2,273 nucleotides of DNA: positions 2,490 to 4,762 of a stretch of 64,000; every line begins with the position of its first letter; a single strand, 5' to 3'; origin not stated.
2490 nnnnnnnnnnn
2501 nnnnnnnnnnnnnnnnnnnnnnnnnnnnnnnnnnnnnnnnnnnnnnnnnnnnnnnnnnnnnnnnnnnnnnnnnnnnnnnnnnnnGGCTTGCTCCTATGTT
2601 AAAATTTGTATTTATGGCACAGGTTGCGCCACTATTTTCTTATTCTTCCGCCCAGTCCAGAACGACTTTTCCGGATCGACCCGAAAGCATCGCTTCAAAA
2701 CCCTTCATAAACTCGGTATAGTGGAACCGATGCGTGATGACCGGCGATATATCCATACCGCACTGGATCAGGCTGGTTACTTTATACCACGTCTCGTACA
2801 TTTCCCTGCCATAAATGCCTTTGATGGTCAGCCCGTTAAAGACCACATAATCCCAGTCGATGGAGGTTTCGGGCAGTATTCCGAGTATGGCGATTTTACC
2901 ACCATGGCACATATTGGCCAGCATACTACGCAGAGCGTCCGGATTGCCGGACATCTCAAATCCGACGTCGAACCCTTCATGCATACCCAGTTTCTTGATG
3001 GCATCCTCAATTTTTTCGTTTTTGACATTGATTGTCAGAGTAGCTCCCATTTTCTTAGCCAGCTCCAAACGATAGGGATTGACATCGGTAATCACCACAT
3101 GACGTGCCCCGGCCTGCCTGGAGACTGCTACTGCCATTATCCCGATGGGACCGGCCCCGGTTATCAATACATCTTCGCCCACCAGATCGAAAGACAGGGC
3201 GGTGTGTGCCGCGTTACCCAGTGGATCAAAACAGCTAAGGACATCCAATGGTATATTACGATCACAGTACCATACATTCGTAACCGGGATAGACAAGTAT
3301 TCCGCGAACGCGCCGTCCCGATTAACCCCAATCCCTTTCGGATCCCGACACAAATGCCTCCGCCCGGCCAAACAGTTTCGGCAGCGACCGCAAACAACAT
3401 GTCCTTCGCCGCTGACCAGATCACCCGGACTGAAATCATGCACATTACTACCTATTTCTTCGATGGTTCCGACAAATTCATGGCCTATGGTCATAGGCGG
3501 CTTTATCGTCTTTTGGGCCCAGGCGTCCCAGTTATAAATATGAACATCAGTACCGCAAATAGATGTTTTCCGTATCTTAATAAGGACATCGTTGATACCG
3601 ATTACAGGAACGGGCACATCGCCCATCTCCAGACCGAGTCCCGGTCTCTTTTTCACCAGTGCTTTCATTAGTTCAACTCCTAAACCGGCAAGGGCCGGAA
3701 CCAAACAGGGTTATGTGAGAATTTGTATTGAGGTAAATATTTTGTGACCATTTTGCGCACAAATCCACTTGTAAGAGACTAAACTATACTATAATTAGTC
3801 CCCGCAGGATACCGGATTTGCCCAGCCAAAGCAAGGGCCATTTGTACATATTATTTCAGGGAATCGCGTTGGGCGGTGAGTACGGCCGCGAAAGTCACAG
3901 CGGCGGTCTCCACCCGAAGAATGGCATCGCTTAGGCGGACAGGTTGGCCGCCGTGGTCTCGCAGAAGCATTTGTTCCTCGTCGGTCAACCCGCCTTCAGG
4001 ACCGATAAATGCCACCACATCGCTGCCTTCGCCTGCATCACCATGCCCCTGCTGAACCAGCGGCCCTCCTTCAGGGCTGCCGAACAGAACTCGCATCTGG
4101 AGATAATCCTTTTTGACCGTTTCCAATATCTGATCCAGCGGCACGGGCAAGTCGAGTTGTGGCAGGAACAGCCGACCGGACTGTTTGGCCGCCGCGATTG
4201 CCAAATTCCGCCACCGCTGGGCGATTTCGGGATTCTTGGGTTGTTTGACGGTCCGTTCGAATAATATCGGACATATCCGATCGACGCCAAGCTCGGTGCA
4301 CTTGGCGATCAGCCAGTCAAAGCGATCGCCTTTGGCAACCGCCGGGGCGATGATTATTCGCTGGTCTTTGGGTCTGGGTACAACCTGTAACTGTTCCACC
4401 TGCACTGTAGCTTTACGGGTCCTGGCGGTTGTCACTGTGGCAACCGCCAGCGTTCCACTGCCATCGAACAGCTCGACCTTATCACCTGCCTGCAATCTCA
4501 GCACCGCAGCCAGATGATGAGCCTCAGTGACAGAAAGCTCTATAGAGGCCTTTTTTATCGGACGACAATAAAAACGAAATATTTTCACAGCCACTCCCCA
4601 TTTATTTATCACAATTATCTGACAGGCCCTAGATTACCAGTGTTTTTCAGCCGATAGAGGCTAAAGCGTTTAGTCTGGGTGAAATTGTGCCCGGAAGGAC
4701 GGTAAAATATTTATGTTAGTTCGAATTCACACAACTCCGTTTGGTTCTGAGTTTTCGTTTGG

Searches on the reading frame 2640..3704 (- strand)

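Call 53: search_protein_families(library=pfam, proteins=[window:2640-3704:-], max_evalue=0.001)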
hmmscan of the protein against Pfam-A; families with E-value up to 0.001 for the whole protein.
window:2640-3704:- (354 aa): 4 families
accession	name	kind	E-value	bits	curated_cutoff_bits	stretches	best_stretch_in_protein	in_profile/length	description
PF08240.17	ADH_N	-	7.1e-28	97.3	23.5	1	38-145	3-100/104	Alcohol dehydrogenase GroES-like domain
PF00107.32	ADH_zinc_N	-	8.8e-28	97.3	31.8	1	186-313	1-127/129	Zinc-binding dehydrogenase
PF16912.11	Glu_dehyd_C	-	7.8e-09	35.7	34.9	1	166-285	21-140/211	Glucose dehydrogenase C-terminus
PF01262.27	AlaDh_PNT_C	-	3.3e-05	23.9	23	1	178-238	30-92/214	Alanine dehydrogenase/PNT, C-terminal domain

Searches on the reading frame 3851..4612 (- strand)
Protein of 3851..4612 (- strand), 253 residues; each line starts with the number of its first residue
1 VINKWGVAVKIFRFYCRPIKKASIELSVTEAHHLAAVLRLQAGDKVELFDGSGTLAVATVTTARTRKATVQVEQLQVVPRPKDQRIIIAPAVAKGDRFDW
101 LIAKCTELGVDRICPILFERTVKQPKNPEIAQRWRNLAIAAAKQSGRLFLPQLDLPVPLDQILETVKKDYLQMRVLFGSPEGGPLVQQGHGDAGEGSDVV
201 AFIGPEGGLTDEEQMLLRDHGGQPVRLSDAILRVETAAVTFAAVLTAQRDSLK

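Call 53: search_protein_families(library=pfam, proteins=[window:3851-4612:-], max_evalue=0.001)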
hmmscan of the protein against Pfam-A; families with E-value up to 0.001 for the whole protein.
window:3851-4612:- (253 aa): 2 families
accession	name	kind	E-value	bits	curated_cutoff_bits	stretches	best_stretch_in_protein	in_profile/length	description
PF04452.19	Methyltrans_RNA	-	2.8e-40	138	23.9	1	82-245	3-164/165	RNA methyltransferase domain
PF20260.4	PUA_4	-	1.8e-12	47.6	23.9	1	30-72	5-47/48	RNA methyltransferase PUA domain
